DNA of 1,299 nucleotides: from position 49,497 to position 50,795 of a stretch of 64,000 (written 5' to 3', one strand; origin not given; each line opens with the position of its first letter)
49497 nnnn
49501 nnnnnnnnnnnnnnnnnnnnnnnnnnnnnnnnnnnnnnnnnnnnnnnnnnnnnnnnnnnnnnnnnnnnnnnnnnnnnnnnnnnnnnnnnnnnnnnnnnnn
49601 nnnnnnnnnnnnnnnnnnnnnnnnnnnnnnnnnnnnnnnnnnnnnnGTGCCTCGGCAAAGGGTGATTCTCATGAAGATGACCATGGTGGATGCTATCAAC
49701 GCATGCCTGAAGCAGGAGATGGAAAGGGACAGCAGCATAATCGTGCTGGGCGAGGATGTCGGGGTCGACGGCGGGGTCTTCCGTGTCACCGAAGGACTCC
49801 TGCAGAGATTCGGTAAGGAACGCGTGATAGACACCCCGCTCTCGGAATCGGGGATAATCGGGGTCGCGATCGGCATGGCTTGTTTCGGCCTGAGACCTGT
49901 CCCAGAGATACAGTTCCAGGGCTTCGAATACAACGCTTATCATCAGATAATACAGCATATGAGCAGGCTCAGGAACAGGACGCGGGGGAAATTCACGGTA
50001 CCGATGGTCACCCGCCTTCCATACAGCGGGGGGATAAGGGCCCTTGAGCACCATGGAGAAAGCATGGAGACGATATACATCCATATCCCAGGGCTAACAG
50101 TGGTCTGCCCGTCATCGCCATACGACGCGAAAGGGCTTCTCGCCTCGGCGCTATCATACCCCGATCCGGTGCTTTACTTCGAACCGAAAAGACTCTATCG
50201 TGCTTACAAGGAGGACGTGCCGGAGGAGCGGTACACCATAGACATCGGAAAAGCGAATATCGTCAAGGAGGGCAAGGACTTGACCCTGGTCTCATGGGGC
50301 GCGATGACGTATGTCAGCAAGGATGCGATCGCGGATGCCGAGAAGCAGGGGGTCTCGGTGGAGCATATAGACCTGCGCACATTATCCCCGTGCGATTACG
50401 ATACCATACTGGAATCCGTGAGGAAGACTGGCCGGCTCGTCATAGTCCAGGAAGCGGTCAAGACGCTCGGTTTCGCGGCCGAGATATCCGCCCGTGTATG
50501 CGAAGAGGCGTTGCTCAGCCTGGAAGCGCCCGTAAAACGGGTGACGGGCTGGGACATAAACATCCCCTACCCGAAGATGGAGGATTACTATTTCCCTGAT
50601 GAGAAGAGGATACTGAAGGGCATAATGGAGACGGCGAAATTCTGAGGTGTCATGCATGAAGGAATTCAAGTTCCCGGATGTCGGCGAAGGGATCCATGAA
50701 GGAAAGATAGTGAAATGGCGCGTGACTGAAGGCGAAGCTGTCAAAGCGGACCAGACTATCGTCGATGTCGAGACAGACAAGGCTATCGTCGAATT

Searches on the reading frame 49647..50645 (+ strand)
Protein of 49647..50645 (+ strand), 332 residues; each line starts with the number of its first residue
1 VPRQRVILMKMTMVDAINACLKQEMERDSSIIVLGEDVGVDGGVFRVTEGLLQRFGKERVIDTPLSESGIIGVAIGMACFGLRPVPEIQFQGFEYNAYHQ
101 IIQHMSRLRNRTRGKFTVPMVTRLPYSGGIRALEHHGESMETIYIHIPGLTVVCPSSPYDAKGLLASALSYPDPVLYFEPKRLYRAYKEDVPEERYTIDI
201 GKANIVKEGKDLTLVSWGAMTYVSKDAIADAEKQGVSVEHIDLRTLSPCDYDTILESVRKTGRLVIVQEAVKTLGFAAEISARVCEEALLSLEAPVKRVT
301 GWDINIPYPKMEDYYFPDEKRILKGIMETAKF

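Call 43: search_protein_families(library=pfam, proteins=[window:49647-50645:+], max_evalue=0.001)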
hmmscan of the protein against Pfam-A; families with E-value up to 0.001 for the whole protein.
window:49647-50645:+ (332 aa): 2 families
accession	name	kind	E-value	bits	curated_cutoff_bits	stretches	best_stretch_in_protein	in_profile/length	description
PF02779.29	Transket_pyr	-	2.2e-42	145.1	27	1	10-185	2-173/174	Transketolase, pyrimidine binding domain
PF02780.25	Transketolase_C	-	5.5e-36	123.6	25.9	1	201-322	1-124/124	Transketolase, C-terminal domain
